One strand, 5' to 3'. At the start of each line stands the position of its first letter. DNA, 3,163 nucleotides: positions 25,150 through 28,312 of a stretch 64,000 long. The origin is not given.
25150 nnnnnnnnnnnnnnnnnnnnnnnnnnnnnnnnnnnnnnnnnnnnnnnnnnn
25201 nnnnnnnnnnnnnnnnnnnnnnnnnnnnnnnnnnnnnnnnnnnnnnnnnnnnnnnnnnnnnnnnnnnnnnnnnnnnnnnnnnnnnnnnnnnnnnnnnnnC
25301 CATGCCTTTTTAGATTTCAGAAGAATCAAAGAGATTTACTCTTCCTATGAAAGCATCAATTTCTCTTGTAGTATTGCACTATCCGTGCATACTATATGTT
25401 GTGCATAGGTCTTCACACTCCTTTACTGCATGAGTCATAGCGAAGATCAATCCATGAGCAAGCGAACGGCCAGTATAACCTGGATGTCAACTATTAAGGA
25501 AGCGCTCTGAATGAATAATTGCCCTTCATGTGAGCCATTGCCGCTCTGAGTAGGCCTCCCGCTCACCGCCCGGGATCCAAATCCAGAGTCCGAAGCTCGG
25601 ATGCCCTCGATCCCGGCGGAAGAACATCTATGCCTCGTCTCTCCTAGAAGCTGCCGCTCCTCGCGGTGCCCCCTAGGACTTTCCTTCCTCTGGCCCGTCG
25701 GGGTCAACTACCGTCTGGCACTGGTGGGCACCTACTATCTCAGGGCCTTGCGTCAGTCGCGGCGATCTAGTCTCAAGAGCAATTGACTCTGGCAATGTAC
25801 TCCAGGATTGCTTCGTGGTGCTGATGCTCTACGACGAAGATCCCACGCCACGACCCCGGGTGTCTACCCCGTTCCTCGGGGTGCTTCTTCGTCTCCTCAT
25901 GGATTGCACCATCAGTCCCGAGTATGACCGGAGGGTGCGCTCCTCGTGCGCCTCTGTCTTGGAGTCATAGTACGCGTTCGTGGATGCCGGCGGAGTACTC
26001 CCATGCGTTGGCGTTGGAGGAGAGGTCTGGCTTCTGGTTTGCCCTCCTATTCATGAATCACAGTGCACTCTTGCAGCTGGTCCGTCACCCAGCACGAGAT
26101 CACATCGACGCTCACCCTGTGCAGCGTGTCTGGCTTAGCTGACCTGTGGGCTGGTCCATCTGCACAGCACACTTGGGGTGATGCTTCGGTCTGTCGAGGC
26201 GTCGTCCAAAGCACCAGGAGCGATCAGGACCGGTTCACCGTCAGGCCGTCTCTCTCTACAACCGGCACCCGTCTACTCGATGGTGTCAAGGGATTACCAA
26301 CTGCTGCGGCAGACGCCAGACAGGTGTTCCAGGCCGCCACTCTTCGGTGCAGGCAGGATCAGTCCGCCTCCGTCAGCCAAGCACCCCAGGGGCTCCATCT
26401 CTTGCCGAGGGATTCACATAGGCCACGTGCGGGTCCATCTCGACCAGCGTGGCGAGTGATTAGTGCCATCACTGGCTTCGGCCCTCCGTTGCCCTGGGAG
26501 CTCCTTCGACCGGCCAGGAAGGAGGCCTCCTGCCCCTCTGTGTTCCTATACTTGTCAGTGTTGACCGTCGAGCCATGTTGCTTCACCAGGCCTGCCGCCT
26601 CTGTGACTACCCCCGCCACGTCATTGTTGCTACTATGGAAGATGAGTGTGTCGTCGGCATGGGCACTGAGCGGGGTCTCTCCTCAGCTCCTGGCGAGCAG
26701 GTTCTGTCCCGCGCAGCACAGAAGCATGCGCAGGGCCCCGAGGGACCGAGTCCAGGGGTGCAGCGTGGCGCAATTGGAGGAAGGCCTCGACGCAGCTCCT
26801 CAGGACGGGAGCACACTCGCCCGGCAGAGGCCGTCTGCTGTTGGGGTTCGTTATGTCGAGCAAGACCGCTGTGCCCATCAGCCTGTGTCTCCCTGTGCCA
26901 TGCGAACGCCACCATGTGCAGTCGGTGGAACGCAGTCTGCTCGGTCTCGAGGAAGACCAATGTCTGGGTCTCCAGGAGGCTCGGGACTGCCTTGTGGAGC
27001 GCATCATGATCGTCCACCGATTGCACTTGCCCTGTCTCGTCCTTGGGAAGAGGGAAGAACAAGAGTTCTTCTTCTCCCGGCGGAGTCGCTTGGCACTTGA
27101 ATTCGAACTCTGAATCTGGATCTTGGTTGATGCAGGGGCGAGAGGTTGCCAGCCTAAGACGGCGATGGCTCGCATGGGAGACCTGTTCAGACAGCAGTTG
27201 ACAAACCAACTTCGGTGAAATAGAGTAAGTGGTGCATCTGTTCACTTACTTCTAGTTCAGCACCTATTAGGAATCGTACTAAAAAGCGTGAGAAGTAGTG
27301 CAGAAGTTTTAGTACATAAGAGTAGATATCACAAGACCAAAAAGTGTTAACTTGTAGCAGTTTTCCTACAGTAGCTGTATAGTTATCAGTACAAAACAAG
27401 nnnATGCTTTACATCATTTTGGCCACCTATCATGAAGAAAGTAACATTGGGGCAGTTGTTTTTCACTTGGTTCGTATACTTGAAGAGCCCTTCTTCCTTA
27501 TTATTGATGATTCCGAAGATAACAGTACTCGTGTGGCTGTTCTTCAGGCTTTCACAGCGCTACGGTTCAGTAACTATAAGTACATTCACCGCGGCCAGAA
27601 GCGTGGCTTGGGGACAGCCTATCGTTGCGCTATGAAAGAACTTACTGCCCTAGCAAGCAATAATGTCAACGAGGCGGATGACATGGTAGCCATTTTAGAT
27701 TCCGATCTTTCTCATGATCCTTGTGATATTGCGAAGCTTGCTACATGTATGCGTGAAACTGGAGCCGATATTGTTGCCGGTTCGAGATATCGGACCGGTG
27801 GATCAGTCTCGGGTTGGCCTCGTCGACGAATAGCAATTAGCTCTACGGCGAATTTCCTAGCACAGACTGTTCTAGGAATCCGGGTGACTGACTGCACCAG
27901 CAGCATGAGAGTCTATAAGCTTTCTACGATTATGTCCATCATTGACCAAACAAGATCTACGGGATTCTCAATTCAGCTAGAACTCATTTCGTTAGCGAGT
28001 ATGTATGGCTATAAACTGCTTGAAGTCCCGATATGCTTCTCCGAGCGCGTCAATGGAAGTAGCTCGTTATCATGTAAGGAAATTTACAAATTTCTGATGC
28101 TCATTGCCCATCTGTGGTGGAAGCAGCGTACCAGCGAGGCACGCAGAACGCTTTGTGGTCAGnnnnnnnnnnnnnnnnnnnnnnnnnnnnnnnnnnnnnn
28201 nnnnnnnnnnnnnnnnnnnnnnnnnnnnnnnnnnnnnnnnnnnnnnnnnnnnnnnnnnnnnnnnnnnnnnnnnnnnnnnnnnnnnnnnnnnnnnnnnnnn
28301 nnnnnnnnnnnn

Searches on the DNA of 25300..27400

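Call 48: search_rna_families(source=window, start=25300, end=27400, threshold=evalue, max_evalue=0.1)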
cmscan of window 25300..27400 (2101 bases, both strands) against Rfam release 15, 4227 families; matches with E-value up to 0.1: 0.
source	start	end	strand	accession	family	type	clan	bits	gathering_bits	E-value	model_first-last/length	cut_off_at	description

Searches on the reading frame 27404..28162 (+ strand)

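Call 41: search_protein_families(library=pfam, proteins=[window:27404-28162:+], max_evalue=0.0001)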
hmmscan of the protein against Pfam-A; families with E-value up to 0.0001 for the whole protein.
window:27404-28162:+ (253 aa): 1 family
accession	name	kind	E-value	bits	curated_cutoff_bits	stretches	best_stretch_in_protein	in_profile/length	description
PF00535.33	Glycos_transf_2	-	3.4e-18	66.6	23.3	1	4-173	2-161/168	Glycosyl transferase family 2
